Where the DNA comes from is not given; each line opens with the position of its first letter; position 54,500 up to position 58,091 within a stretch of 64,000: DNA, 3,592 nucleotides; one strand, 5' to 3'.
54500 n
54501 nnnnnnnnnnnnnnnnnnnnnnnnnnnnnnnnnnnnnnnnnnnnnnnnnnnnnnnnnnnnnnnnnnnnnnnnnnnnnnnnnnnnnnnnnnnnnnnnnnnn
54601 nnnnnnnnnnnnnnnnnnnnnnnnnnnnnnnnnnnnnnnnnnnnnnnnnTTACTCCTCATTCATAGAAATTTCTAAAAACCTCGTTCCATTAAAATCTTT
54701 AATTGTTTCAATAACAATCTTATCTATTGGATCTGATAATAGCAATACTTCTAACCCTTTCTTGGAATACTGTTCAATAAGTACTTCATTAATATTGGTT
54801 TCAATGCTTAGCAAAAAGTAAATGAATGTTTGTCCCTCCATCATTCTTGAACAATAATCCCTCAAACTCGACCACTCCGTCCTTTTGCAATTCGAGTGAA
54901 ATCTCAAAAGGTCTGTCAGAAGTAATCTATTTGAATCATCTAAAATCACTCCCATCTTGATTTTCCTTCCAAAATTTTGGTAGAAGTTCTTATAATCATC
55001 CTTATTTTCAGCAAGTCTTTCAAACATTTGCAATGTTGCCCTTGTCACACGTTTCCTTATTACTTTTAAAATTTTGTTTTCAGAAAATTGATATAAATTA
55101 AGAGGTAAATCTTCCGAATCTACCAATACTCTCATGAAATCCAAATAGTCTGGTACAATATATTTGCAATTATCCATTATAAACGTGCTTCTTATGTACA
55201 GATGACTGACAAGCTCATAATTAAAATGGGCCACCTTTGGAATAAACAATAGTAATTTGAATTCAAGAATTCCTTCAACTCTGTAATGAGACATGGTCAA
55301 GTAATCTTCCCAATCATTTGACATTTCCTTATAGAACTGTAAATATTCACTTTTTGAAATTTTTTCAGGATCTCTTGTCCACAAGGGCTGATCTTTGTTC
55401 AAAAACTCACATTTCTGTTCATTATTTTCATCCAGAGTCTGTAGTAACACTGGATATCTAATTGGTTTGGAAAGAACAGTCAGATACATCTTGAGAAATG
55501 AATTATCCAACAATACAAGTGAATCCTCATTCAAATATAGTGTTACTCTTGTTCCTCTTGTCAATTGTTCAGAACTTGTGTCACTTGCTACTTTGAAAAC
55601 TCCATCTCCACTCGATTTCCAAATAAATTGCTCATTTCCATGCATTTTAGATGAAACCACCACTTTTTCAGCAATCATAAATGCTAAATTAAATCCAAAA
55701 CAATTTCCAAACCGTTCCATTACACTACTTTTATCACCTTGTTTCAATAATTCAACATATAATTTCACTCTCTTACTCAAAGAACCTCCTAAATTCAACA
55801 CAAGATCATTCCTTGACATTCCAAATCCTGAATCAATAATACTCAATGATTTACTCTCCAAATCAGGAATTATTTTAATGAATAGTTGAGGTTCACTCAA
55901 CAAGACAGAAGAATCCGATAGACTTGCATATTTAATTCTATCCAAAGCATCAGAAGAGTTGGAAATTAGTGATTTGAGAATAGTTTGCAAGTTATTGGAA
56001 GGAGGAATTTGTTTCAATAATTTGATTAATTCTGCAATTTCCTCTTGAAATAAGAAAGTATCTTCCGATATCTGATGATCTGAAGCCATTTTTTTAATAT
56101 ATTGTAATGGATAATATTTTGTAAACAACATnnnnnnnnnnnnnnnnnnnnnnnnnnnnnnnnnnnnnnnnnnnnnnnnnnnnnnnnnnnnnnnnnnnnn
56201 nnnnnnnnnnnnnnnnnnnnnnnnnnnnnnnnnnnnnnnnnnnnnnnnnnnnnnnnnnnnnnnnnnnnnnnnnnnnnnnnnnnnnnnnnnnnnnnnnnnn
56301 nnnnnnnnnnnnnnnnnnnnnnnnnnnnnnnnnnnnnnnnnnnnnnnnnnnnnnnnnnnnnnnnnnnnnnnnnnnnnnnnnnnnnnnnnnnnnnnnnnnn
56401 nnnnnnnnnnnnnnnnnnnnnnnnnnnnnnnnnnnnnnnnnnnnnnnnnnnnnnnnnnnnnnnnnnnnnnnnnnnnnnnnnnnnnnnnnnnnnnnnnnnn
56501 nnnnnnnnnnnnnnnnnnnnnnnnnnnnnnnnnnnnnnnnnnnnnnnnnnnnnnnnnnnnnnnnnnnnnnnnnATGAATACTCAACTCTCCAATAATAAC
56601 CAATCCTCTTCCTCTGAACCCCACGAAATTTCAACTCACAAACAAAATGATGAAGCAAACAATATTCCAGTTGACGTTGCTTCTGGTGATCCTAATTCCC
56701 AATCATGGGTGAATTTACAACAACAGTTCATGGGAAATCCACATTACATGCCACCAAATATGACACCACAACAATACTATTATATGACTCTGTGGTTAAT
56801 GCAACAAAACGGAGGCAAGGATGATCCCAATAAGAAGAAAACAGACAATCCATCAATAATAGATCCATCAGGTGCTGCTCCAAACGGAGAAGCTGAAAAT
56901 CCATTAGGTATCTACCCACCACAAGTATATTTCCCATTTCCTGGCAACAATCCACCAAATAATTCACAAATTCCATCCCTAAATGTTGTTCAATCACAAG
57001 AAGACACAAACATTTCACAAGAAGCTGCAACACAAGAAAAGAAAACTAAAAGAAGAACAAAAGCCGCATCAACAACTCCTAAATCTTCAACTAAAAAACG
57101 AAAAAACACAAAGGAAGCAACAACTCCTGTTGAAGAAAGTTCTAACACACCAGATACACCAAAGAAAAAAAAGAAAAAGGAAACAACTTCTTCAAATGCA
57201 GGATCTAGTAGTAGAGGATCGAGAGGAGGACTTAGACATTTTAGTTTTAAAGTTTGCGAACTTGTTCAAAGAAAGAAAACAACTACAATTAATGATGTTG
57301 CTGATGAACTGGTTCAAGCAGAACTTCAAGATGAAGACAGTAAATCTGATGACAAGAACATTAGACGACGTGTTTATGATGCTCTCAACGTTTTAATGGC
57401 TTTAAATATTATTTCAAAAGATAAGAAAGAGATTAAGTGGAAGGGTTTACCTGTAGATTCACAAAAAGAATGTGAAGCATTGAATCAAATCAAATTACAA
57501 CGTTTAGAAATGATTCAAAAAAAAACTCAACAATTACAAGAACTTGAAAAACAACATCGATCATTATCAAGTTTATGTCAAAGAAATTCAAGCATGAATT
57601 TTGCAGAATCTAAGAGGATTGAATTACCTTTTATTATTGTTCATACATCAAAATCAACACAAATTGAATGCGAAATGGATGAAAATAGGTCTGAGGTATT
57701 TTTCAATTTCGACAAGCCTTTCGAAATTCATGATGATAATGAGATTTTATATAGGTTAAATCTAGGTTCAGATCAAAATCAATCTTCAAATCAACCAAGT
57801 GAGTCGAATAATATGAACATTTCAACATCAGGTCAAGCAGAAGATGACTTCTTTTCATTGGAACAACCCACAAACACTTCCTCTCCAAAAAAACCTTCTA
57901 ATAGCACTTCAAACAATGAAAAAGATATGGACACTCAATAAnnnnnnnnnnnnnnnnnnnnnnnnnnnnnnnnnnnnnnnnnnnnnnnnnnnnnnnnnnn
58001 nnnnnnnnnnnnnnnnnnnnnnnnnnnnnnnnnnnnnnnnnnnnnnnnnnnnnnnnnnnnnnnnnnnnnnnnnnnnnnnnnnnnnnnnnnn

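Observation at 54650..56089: Truncated HSP90-like paralog with Ser in place of the catalytic Glu and no C-terminal dimerisation domain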

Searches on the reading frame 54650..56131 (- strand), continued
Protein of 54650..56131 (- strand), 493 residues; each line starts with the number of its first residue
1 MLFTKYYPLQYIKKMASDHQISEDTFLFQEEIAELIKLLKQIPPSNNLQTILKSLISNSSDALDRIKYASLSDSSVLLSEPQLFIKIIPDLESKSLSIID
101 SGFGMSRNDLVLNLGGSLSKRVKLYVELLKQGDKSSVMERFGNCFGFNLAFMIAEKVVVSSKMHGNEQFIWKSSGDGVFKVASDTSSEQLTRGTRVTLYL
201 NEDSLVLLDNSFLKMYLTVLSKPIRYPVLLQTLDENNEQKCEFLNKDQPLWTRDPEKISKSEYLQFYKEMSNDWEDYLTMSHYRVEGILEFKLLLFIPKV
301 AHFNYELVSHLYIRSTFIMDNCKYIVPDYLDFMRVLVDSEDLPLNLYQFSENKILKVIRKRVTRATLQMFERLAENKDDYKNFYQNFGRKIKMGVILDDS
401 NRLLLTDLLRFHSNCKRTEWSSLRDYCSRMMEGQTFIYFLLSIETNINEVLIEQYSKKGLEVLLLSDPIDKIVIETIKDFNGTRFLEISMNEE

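Call 17: search_protein_representatives(protein=window:54650-56089:-)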
Query: 479 residues. Proteins with E-value up to 0.001 (for the whole library): 8923; up to 1e-10: 3699; up to 1e-30: 902. The best 150 are listed.
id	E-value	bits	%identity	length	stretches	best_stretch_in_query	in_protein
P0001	0.0e+00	1050.0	100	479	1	1-479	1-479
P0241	3.3e-107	376.2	44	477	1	10-474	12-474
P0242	2.1e-98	347.2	41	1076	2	226-471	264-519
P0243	1.1e-87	311.9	40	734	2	230-475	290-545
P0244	1.9e-86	307.8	40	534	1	9-474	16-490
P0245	1.1e-84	302.0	42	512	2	227-426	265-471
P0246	1.3e-84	301.7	41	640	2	229-471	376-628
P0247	2.2e-84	301.0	40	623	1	37-476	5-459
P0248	2.0e-83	297.9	39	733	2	227-474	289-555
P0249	2.4e-81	291.0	40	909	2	225-478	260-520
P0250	1.0e-78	282.3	39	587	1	10-471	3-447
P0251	2.7e-78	280.9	36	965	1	10-477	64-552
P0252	3.4e-77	277.3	36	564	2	226-474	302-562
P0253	1.4e-76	275.3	37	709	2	226-474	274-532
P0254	2.3e-76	274.6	35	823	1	7-477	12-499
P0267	1.2e-73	265.6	36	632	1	10-472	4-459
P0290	1.4e-69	252.2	36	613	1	14-468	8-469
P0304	9.0e-67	243.0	37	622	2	223-414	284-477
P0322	3.2e-65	237.8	37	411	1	9-413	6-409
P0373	3.1e-61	224.7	37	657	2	229-472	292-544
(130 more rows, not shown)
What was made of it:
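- Tried and rejected: the exhaustive HMMER search of 1.84 billion cluster representatives (call 17);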

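Call 27: find_related_loci(query=P0001, collection=metagenome_contigs, flank=3000)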
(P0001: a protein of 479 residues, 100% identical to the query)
Query P0001 (479 aa) in metagenome_contigs; peptide patterns used: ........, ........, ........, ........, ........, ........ (x = any residue, [..] = any of these).
134 stretches matched a pattern, but none encodes a relative of the query by tblastn (E <= 1e-3).
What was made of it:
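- Tried and rejected: the metagenome contig scan (call 27);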

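Call 35: predict_structure(alignment_id=A1)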
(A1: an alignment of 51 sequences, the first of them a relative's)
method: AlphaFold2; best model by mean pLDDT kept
length: 479 residues; sequences in the alignment: 51
mean_pLDDT: 77.3   pTM: 0.56
mean pLDDT of the five models: 77.3, 75.2, 73.3, 73.0, 69.7
residues with pLDDT >= 90: 148; 70-90: 186; 50-70: 99; < 50: 46
segments of 3 or more residues with pLDDT < 50: 1-6, 256-258, 286-307, 330-335
pLDDT, mean of each block of 10 residues (from residue 1): 57 87 84 82 86 62 78 95 94 87 68 81 66 82 93 92 90 91 94 91 86 87 83 58 53 52 56 57 48 35 46 74 53 54 77 82 85 90 92 92 88 92 84 80 91 91 93 73
secondary structure, 60 per line:
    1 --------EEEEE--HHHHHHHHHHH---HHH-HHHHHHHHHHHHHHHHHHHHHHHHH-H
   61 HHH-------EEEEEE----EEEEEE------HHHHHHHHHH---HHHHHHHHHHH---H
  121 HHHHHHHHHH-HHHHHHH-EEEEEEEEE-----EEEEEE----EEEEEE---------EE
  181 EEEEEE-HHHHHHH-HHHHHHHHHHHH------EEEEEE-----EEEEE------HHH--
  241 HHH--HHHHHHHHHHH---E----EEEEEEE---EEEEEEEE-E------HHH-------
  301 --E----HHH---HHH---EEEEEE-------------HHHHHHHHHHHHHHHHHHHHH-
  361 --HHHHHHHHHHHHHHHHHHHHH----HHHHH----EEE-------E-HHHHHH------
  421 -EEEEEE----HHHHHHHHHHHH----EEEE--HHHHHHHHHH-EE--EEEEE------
elements in order: E9-13 H16-26 H34-58 H60-63 E71-76 E81-86 H93-102 H106-116 H120-130 H132-138 E140-148 E154-159 E164-169 E179-186 H188-194 H196-207 E214-219 E225-229 H246-256 E265-271 E275-282 E320-325 H339-359 H363-383 H388-392 E397-399 H409-414 E422-427 H432-443 E448-451 H454-463 E469-473
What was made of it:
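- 55433..56065 (-): N-terminal GHKL/Bergerat nucleotide-binding domain (aa 9-219). The predicted fold is confident (pLDDT mostly 80-95). AlphaFold model (call 35).
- Fold: the NTD and the distal MD are predicted confidently (call 35). The first MD subdomain, including the catalytic loop and the shortened amphipathic loop, is predicted with low confidence (pLDDT 35-58; call 35).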

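Call 39: find_related_loci(query=P0001, collection=viral_contigs, flank=3000)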
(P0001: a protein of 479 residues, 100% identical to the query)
Query P0001 (479 aa) in viral_contigs; peptide patterns used: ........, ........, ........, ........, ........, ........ (x = any residue, [..] = any of these).
6 stretches matched a pattern, but none encodes a relative of the query by tblastn (E <= 1e-3).
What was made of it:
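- Tried and rejected: the viral contig scan (call 39).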

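Call 40: fold_search(model_id=the predicted structure, library=pdb)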
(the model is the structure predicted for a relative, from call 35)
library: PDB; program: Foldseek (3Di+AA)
matches with E <= 10: 1055; with E <= 0.001: 637
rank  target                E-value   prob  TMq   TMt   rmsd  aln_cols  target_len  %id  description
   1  7kw7_B                1.1e-43  1.00  0.51  0.41  11.8       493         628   41  Atomic cryoEM structure of Hsp90-Hsp70-Hop-GR (released 2021-12-08)
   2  8ffv_A                3.4e-43  1.00  0.49  0.39  14.5       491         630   40  Cryo-EM structure of the GR-Hsp90-FKBP52 complex (released 2023-11-01)
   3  7kw7_A                1.2e-42  1.00  0.50  0.40  12.2       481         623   41  Atomic cryoEM structure of Hsp90-Hsp70-Hop-GR (released 2021-12-08)
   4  8gae_A                1.5e-42  1.00  0.50  0.39  14.3       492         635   40  Hsp90 provides platform for CRaf dephosphorylation by PP5 (released 2023-04-26)
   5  8gae_B                5.1e-42  1.00  0.49  0.38  14.6       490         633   39  Hsp90 provides platform for CRaf dephosphorylation by PP5 (released 2023-04-26)
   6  8ffw_B                7.8e-42  1.00  0.50  0.38  14.4       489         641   41  Cryo-EM structure of the GR-Hsp90-FKBP51 complex (released 2023-11-01)
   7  7zub_A                8.3e-42  1.00  0.49  0.39  14.3       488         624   40  Cryo-EM structure of the indirubin-bound Hsp90-XAP2-AHR complex (released 2022-11-23)
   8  7krj_A                9.8e-42  1.00  0.49  0.39  14.4       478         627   42  The GR-Maturation Complex: Glucocorticoid Receptor in complex with Hsp90 and co-chaperone p23 (released 2022-01-12)
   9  8eoa_A                1.3e-41  1.00  0.50  0.39  14.4       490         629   40  Cryo-EM structure of human HSP90B-AIPL1 complex (released 2023-01-25)
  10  6xlf_A                1.6e-41  1.00  0.50  0.41  14.2       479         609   40  Full-length Hsc82 in complex with Aha1 in the presence of AMP-PNP (released 2021-06-30)
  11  8ffv_B                1.7e-41  1.00  0.50  0.38  14.3       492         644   41  Cryo-EM structure of the GR-Hsp90-FKBP52 complex (released 2023-11-01)
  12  7zub_B                2.4e-41  1.00  0.48  0.38  14.6       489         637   40  Cryo-EM structure of the indirubin-bound Hsp90-XAP2-AHR complex (released 2022-11-23)
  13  8gft_A                3.3e-41  1.00  0.50  0.39  14.5       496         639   40  Hsp90 provides platform for CRaf dephosphorylation by PP5 (released 2023-05-03)
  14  6xlf_B                5.7e-41  1.00  0.50  0.41  14.2       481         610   40  Full-length Hsc82 in complex with Aha1 in the presence of AMP-PNP (released 2021-06-30)
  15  8eob_A                6.0e-41  1.00  0.49  0.39  14.3       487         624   40  Cryo-EM structure of human HSP90B in the closed state (released 2023-01-25)
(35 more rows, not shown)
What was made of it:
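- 55433..56065 (-): Foldseek (call 40).
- On HSP90 family (Pfam PF00183 plus GHKL HATPase_c): The fold is present (calls 35, 40).
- Checked: All E-values are far below chance, and the AlphaFold model retrieves Hsp90 structures at 1e-43 (call 40).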

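Call 41: list_cluster_members(proteins=[P0244, P0241, P0247, P0250, P0322, P0267, P0290, P0304, P0373])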
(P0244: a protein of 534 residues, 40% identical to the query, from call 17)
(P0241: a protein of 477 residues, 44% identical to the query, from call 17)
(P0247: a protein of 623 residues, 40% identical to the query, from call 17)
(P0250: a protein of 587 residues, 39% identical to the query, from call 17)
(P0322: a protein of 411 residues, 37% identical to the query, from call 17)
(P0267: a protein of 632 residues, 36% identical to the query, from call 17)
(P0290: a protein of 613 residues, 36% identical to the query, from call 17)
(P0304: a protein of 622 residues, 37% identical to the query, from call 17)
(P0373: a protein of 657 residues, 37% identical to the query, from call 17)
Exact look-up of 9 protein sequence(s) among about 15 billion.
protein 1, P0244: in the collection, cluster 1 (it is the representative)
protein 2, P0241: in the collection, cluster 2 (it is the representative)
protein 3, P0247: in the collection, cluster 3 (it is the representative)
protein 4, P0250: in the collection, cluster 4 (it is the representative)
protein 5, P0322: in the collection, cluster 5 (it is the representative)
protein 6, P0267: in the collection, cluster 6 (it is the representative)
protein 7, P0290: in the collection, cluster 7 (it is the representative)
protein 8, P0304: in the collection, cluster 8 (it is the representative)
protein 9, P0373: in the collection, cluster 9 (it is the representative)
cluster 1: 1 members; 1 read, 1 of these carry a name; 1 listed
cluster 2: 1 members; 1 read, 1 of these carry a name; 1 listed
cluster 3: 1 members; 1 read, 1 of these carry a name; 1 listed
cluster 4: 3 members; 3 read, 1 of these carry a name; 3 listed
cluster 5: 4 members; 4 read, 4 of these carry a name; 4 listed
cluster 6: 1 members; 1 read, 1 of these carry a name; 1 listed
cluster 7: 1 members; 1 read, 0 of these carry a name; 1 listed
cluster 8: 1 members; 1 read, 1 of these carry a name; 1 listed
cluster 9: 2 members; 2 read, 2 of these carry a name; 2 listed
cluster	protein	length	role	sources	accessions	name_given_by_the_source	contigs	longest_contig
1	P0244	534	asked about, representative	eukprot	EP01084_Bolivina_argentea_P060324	110214_1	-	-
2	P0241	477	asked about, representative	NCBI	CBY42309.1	unnamed protein product, partial [Oikopleura dioica]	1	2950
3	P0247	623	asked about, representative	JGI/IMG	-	molecular chaperone HtpG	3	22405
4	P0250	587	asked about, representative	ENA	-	-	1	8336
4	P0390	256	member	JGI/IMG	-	molecular chaperone HtpG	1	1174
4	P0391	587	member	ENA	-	-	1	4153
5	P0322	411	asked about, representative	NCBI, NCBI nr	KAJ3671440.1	hypothetical protein LUZ60_007519 [Juncus effusus]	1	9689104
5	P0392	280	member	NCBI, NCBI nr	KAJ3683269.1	hypothetical protein LUZ60_013496 [Juncus effusus]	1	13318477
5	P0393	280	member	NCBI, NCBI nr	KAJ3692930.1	hypothetical protein LUZ60_012025 [Juncus effusus]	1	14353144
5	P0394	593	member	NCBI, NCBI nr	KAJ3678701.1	hypothetical protein LUZ60_002504 [Juncus effusus]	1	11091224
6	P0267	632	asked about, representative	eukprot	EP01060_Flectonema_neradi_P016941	TRINITY_DN235_c1_g2_i1.p1 TRINITY_DN235_c1_g2~~TRINITY_DN235_c1_g2_i1.p1 ORF ...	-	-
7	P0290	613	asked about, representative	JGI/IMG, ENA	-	-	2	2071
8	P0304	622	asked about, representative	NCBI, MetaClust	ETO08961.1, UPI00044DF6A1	heat shock protein 90, partial [Reticulomyxa filosa] | status=active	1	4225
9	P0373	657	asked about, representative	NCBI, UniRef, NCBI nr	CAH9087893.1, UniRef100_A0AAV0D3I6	unnamed protein product [Cuscuta epithymum] | Heat shock protein 90 n=1 Tax=Cuscuta epithymum TaxID=186058 RepID=A0AAV0D3I6_9ASTE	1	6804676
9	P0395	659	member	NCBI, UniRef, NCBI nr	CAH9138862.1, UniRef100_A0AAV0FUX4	unnamed protein product [Cuscuta epithymum] | Heat shock protein 90 n=1 Tax=Cuscuta epithymum TaxID=186058 RepID=A0AAV0FUX4_9ASTE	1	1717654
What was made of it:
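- Degenerate HSP90 copies occur sporadically in other eukaryotes (call 41).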

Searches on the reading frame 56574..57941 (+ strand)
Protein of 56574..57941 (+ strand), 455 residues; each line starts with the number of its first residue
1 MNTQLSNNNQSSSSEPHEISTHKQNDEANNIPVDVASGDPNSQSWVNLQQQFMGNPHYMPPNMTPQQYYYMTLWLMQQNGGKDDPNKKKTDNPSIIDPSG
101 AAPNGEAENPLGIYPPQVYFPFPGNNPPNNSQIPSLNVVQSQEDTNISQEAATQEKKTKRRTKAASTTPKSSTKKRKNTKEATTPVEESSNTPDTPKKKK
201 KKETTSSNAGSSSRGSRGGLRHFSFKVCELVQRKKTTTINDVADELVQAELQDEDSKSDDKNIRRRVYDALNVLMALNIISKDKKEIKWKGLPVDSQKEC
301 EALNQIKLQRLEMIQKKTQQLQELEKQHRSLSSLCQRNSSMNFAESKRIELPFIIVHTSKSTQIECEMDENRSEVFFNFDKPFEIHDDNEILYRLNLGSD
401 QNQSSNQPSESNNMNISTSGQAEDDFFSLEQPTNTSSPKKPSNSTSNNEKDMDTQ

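Call 3: search_protein_families(library=pfam, proteins=[window:56574-57941:+], max_evalue=0.01)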
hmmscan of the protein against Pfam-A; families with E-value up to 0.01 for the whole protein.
window:56574-57941:+ (455 aa): 2 families
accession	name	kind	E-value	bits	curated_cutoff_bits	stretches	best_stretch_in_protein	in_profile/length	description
PF08781.15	DP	-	2.7e-31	108.7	24.7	1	298-414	1-122/138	Transcription factor DP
PF02319.26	E2F_TDP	-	1.8e-18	66.5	25.7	1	218-291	3-65/65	E2F/DP family winged-helix DNA-binding domain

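Call 15: find_homologous_proteins(query=window:56574-57941:+, max_evalue=1e-20)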
Query window:56574-57941:+ (455 aa): 2799 proteins with E <= 1e-20 among 7102 candidates; the best 120 are listed.
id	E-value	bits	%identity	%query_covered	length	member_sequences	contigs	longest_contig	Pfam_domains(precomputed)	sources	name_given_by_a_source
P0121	8.0e-295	995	100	100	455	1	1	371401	PF02319.27,PF08781.16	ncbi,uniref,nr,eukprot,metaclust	ncbi:predicted protein [Naegleria gruberi]|uniref:Predicted protein n=1 Tax=Naegleria gruberi TaxID=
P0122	9.5e-161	554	64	92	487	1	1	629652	PF02319.27,PF08781.16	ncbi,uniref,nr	ncbi:hypothetical protein C9374_005501 [Naegleria lovaniensis]|uniref:Uncharacterized protein n=1 Ta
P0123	6.9e-160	551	63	96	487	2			PF02319.27,PF08781.16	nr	nr:unnamed protein product [Naegleria fowleri]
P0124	8.5e-154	531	61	98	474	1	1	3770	PF02319.27,PF08781.16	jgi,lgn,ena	-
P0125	2.0e-65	240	46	71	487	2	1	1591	PF02319.27,PF08781.16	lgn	-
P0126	8.1e-65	238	53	53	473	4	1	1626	PF02319.27,PF08781.16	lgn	-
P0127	8.3e-64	234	43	66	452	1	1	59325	PF02319.27,PF08781.16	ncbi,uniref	ncbi:hypothetical protein AKO1_007661 [Acrasis kona]|uniref:Transcription factor n=1 Tax=Acrasis kon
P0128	1.9e-60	223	61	40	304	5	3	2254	PF02319.27,PF08781.16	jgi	jgi:transcription factor Dp-1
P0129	1.3e-58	217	49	50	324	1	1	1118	PF02319.27,PF08781.16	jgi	-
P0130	7.2e-58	215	42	46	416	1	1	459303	PF02319.27,PF08781.16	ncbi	ncbi:UNVERIFIED_CONTAM: hypothetical protein FKN15_075228 [Acipenser sinensis]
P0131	1.4e-57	214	50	51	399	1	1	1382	PF02319.27,PF08781.16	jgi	-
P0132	1.5e-56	210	58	39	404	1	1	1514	PF02319.27,PF08781.16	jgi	-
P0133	3.0e-56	209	57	39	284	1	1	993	PF02319.27,PF08781.16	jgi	-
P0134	3.6e-55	206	57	40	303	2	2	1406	PF02319.27,PF08781.16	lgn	-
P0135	4.1e-55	206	54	40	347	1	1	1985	PF02319.27,PF08781.16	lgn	-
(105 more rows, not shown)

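Call 16: find_encoding_contigs(protein=P0122, flank=10000, max_places=3)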
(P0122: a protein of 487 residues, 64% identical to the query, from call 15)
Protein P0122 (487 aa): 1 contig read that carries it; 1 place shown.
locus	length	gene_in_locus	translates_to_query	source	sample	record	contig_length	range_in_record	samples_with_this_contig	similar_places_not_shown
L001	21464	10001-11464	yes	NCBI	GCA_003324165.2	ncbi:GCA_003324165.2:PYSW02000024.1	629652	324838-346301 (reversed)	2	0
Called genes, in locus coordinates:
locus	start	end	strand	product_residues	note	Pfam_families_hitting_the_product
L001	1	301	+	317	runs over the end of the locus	PF12146:Hydrolase_4 (weak), PF00326:Peptidase_S9 (weak)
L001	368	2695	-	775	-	PF14622:Ribonucleas_3_3, PF00636:Ribonuclease_3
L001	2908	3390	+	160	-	-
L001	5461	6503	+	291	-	-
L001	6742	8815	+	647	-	PF08448:PAS_4 (faint), PF13188:PAS_8 (faint), PF00989:PAS, PF13426:PAS_9, PF00211:Guanylate_cyc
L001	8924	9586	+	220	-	PF03162:Y_phosphatase2, PF22741:PTP-NADK (weak), PF22785:Tc-R-P (weak), PF13350:Y_phosphatase3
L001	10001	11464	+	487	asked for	PF02319:WHD_E2F_TDP, PF08781:DP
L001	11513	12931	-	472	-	-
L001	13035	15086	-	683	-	PF00027:cNMP_binding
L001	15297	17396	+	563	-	-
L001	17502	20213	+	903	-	PF12796:Ank_2, PF13637:Ank_4 (weak), PF00644:PARP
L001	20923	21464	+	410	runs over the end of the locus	PF00849:PseudoU_synth_2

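Call 36: search_protein_families(library=pfam, proteins=[L001:8924-9586:+], max_evalue=0.001)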
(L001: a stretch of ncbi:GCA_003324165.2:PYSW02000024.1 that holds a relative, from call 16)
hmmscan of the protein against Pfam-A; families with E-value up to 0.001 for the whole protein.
L001:8924-9586:+ (220 aa): 6 families
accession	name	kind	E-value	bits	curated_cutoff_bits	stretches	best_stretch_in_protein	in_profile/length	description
PF03162.18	Y_phosphatase2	-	1e-59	201.3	27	1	69-216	1-148/165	Tyrosine phosphatase family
PF13350.11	Y_phosphatase3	-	8.8e-08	32.8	22.2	1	141-196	112-165/240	Tyrosine phosphatase family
PF22741.1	PTP-NADK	-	4e-06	26.8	27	1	83-183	31-131/163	DSP-PTPase phosphatase fused to NAD+ Kinase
PF22785.1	Tc-R-P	-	5e-06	27.4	27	1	82-179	5-99/106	Polymorphic toxin system, DSP-PTPase phosphatase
PF00102.32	Y_phosphatase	-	0.00079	19.6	20.9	0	150-180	160-190/234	Protein-tyrosine phosphatase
PF00782.25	DSPc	-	0.00097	19.4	33.5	0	147-193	62-108/133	Dual specificity phosphatase, catalytic domain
